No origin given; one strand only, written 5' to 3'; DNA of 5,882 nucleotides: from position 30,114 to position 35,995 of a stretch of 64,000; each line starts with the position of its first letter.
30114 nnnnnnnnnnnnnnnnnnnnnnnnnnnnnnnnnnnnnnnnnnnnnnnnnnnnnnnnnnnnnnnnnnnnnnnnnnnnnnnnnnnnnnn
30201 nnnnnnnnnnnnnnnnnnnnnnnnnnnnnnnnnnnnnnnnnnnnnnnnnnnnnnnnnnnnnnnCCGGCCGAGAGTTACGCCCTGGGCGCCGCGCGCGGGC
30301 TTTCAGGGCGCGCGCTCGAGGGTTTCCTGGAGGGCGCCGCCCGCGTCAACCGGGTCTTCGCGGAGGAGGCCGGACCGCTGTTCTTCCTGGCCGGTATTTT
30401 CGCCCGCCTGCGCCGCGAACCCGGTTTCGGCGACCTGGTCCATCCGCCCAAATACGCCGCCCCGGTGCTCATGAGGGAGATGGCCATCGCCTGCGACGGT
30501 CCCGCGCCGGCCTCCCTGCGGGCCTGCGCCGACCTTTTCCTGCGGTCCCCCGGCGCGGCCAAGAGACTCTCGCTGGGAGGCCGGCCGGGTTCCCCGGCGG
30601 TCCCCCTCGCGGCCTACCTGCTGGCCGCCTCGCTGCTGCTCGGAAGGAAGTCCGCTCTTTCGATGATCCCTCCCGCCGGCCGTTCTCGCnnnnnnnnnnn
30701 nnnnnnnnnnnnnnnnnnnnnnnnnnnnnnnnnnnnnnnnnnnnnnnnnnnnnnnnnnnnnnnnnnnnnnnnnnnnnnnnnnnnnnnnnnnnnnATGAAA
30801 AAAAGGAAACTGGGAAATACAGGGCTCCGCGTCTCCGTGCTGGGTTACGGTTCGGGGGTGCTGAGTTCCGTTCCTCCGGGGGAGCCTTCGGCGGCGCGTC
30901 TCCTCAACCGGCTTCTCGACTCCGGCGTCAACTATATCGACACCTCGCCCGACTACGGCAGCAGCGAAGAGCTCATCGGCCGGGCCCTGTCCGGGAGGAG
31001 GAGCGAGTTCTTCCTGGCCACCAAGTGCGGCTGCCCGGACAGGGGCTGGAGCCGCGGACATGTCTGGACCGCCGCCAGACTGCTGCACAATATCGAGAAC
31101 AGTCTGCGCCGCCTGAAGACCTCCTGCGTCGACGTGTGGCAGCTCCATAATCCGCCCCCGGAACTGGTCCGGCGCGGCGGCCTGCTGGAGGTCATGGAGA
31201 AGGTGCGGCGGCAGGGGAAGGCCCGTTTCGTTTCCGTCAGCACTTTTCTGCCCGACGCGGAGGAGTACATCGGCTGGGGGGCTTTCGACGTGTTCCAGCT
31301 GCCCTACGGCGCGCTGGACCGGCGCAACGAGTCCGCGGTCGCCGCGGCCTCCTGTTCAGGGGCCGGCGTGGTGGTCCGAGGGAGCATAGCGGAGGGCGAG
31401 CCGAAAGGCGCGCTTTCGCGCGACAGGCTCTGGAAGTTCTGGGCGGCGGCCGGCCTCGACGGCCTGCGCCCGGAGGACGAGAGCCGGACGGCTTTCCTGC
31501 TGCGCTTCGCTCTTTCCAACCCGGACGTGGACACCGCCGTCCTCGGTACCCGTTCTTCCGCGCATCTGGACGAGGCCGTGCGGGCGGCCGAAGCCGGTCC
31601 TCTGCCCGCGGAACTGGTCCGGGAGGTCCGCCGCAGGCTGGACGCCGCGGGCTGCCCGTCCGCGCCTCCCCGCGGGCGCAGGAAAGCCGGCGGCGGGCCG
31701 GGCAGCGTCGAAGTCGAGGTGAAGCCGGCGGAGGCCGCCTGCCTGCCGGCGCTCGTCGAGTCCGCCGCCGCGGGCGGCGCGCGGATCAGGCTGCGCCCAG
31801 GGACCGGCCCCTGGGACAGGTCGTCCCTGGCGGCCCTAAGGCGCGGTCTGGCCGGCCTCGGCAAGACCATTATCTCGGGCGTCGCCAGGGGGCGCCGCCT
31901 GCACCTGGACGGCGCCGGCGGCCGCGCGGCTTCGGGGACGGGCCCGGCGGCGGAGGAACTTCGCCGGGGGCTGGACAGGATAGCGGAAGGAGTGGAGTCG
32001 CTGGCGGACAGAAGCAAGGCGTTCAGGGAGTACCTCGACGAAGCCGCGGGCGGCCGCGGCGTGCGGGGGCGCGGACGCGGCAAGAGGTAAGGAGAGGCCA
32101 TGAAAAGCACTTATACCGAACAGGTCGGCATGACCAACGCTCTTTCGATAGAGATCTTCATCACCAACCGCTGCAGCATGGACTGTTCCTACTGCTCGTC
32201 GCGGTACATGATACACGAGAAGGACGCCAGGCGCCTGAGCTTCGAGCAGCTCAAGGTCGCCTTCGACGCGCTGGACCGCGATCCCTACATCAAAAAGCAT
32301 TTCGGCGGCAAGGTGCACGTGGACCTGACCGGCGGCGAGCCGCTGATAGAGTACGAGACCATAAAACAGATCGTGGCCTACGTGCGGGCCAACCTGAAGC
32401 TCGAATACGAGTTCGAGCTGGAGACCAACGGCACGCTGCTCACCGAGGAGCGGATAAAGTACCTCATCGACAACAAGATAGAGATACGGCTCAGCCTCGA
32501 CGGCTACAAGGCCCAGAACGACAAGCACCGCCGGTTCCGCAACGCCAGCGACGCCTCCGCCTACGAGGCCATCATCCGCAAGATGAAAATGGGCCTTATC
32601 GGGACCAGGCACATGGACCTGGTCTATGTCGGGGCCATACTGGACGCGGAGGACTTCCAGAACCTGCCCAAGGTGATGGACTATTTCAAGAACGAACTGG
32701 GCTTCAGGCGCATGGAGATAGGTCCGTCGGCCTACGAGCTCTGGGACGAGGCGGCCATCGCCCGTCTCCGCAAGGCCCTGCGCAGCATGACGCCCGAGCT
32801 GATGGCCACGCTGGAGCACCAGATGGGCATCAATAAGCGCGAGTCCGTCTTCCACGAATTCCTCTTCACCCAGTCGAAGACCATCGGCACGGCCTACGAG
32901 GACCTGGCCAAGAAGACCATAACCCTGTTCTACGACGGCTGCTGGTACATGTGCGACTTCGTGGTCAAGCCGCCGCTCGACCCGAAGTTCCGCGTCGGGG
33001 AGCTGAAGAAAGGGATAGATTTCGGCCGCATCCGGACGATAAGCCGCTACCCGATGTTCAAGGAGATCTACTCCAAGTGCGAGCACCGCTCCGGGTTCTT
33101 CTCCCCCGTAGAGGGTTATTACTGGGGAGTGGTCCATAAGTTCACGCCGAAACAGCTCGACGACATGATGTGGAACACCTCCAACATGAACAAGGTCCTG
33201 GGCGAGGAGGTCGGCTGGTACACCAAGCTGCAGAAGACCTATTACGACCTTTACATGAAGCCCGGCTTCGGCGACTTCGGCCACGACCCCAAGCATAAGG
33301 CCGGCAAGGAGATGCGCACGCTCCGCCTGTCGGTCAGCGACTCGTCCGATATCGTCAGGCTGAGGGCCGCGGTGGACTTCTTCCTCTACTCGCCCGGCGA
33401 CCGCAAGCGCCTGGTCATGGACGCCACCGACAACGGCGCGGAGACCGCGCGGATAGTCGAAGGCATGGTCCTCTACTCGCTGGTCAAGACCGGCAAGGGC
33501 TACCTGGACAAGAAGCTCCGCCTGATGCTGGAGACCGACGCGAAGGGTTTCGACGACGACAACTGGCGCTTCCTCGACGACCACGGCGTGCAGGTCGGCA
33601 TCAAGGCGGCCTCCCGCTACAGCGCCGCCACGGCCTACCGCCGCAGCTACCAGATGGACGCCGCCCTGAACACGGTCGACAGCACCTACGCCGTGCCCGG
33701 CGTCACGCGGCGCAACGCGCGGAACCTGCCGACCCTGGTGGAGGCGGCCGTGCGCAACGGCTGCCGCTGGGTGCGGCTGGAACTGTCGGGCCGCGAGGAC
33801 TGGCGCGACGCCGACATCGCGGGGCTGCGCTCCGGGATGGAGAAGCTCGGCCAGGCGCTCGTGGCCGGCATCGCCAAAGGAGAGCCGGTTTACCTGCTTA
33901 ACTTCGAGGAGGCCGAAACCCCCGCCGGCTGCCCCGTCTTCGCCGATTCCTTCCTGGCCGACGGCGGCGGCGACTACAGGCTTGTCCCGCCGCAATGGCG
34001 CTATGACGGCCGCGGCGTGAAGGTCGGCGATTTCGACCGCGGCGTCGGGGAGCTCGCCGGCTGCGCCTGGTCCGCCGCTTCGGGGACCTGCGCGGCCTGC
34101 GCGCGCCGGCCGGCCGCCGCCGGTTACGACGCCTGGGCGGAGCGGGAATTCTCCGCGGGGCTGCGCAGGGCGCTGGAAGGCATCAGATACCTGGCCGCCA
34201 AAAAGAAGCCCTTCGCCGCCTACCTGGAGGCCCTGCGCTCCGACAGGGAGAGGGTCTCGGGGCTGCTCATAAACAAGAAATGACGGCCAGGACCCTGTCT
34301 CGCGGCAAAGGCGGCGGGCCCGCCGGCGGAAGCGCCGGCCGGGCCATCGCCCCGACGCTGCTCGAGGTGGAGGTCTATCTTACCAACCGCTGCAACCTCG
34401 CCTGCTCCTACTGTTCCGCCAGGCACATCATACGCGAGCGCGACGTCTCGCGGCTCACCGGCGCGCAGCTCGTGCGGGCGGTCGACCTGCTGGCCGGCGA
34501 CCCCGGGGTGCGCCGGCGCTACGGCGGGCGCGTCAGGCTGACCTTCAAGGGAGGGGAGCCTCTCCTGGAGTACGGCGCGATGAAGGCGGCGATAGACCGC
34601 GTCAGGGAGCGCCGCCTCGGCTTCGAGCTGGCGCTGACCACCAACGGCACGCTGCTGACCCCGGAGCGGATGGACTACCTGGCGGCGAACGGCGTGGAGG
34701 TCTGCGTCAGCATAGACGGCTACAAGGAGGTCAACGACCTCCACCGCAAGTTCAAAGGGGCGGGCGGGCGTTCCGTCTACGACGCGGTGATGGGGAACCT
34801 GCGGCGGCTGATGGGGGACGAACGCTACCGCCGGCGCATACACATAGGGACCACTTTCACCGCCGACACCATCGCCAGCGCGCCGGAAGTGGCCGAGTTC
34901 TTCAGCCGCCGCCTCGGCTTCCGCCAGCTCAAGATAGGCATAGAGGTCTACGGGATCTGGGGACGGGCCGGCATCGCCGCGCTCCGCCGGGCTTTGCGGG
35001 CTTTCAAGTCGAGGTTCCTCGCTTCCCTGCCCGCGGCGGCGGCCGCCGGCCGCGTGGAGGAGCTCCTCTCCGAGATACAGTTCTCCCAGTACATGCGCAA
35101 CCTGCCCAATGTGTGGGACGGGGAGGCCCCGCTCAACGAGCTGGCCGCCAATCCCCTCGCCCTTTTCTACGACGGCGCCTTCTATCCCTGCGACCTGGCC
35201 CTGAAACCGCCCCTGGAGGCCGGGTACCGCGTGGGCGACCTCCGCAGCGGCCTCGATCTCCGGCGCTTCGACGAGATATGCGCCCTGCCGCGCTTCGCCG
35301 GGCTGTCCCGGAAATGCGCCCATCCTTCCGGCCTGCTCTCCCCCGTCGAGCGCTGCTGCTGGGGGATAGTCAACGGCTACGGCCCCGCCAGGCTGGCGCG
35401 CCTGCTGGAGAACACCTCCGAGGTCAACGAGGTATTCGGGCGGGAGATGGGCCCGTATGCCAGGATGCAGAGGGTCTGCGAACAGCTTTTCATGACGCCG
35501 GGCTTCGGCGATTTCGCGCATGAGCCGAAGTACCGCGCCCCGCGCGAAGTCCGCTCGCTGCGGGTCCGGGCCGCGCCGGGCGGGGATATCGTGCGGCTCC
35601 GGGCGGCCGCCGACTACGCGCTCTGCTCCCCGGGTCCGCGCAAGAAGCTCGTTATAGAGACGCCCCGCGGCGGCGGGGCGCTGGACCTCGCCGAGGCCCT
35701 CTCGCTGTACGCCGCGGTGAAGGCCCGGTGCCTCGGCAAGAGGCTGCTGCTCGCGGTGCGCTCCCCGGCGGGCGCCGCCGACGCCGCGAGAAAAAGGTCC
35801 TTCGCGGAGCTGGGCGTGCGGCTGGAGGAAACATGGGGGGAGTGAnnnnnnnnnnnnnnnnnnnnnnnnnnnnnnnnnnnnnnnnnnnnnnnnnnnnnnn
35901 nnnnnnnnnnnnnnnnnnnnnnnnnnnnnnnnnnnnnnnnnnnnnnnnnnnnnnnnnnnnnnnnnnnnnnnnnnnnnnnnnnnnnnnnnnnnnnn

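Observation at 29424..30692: Paralog P5 has lost the radical-SAM cysteine triad but keeps an intact, translationally coupled ORF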

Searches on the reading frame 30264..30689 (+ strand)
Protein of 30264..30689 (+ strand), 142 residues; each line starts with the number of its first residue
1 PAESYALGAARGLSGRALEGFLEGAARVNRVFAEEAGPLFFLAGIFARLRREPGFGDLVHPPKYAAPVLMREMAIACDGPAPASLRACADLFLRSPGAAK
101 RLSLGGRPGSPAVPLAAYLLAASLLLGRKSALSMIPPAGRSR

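Call 65: predict_structure(alignment_id=A6)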
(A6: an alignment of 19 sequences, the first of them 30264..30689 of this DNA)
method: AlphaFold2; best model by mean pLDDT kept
length: 142 residues; sequences in the alignment: 19
mean_pLDDT: 87.1   pTM: 0.68
mean pLDDT of the five models: 87.1, 85.1, 84.9, 83.4, 82.9
residues with pLDDT >= 90: 73; 70-90: 56; 50-70: 10; < 50: 3
segments of 3 or more residues with pLDDT < 50: 140-142
pLDDT, mean of each block of 10 residues (from residue 1): 86 95 92 89 88 76 76 93 91 89 92 92 88 80 42
secondary structure, 60 per line:
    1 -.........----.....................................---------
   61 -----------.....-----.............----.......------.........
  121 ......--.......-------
elements in order: H2-10 H15-51 E72-76 H82-94 E99-105 H112-126 E129-135

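Call 68: fold_search(model_id=the predicted structure, library=pdb)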
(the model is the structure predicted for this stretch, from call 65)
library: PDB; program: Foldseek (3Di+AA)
matches with E <= 10: 693; with E <= 0.001: 0
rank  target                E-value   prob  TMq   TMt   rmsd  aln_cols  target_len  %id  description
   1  6caj_E                2.3e-01  0.23  0.27  0.13   9.9       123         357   15  Electron cryo-microscopy of the eukaryotic translation initiation factor 2B from Homo sapiens (released 2018-04-11)
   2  9bui_b                2.5e-01  0.21  0.28  0.22  11.1       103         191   14  M1A Midnolin-Proteasome (with Ubl) (released 2025-06-11)
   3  2chg_C                2.9e-01  0.77  0.34  0.23   3.5        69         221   13  Replication Factor C domains 1 and 2 (released 2006-06-06)
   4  7thj_E                2.9e-01  0.72  0.35  0.16   4.1        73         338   10  Structure of the yeast clamp loader (Replication Factor C RFC) bound to the sliding clamp (Proliferating Cell Nuclear  (released 2022-02-16)
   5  6vvo_D                3.0e-01  0.77  0.34  0.17   3.4        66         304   14  Structure of the human clamp loader (Replication Factor C, RFC) bound to the sliding clamp (Proliferating Cell Nuclear (released 2020-02-26)
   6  3qow                  3.5e-01  0.20  0.31  0.17  12.6       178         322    7  DOT1L Structure in complex with SAM (released 2011-05-25)
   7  9nzh_A                3.7e-01  0.47  0.38  0.39  15.2       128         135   15  Crystal Structure of Amylin-NHO-18 binder complex (released 2025-05-14)
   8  7tic_E                3.9e-01  0.60  0.35  0.17   4.1        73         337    7  Structure of the yeast clamp loader (Replication Factor C RFC) bound to the sliding clamp (Proliferating Cell Nuclear  (released 2022-02-16)
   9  2efj                  3.9e-01  0.25  0.32  0.15  11.7       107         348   14  The structure of 1,7 dimethylxanthine methyltransferase (released 2007-05-01)
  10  8ui7_D                4.2e-01  0.77  0.37  0.17   3.3        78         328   12  Cryo-EM map of human clmap-clamp loader ATAD5-RFC-gapped PCNA complex in intermediate state 3 (released 2024-05-29)
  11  1iqp_C                4.2e-01  0.66  0.34  0.17   3.4        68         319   12  Crystal Structure of the Clamp Loader Small Subunit from Pyrococcus furiosus (released 2001-09-19)
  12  5juw                  5.1e-01  0.15  0.30  0.16  11.2       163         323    8  complex of Dot1l with SS148 (released 2016-06-22)
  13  2chg_A                5.5e-01  0.63  0.34  0.23   3.7        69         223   14  Replication Factor C domains 1 and 2 (released 2006-06-06)
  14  7l70_F                5.5e-01  0.14  0.25  0.12   9.5       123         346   11  The eukaryotic translation initiation factor 2B from Homo sapiens in its apo form (released 2021-03-24)
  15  2chg_B                6.2e-01  0.60  0.34  0.23   3.6        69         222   13  Replication Factor C domains 1 and 2 (released 2006-06-06)
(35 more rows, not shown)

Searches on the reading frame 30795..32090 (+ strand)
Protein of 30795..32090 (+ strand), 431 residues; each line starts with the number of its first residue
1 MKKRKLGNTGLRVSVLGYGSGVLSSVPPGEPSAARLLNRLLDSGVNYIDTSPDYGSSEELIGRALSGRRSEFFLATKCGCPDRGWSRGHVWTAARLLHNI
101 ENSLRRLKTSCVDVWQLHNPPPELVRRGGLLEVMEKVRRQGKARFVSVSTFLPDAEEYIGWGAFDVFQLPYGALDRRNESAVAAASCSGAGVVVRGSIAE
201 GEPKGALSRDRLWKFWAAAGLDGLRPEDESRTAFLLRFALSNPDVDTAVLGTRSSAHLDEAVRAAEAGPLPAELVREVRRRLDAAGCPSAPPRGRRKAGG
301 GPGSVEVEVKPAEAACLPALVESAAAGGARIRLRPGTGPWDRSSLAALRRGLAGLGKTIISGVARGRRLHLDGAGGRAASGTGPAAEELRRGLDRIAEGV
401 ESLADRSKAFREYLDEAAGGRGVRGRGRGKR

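Call 6: search_protein_families(library=ncbifam, proteins=[window:30795-32090:+], max_evalue=0.1)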
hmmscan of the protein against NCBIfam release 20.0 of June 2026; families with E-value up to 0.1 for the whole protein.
window:30795-32090:+ (431 aa): 7 families
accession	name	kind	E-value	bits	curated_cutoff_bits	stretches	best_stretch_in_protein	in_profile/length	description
NF049922.1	MethglyxlRedYdjG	equivalog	2.6e-16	59.5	550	1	1-195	1-215/326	NADH-dependent methylglyoxal reductase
TIGR01293.1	Kv_beta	subfamily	4.8e-10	39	365.4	1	1-148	1-151/319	voltage-dependent potassium channel subunit beta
NF007695.0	PRK10376.1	subfamily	1.8e-07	30.5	280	1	12-150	16-166/290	oxidoreductase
NF008377.0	PRK11172.1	equivalog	1.3e-05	24.6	327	1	40-151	25-131/267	2,5-didehydrogluconate reductase DkgB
NF007912.0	PRK10625.1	equivalog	6.5e-05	22.5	415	1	1-121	1-135/346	NADP(H)-dependent aldo-keto reductase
NF008598.0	PRK11565.1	equivalog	0.00093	18.4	425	1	35-151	32-140/275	2,5-didehydrogluconate reductase DkgA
NF007388.0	PRK09912.1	subfamily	0.0016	17.4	448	1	1-154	13-173/346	L-glyceraldehyde 3-phosphate reductase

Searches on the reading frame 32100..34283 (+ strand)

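Call 5: search_protein_families(library=pfam, proteins=[window:32100-34283:+], max_evalue=0.1)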
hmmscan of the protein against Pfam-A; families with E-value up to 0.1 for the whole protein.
window:32100-34283:+ (727 aa): 2 families
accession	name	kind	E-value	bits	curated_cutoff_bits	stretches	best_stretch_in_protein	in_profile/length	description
PF04055.27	Radical_SAM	-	2.9e-16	60.5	29.5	1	20-168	2-143/166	Radical SAM superfamily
PF13353.11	Fer4_12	-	2.9e-05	24.8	22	1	23-118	13-98/137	4Fe-4S single cluster domain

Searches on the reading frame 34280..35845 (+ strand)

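Call 5: search_protein_families(library=pfam, proteins=[window:34280-35845:+], max_evalue=0.1)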
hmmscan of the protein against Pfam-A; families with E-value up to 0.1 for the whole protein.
window:34280-35845:+ (521 aa): 2 families
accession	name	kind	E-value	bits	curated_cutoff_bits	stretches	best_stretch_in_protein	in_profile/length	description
PF04055.27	Radical_SAM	-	1.2e-15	58.5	29.5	1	33-177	2-139/166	Radical SAM superfamily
PF13353.11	Fer4_12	-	5e-05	24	22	1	35-158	12-128/137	4Fe-4S single cluster domain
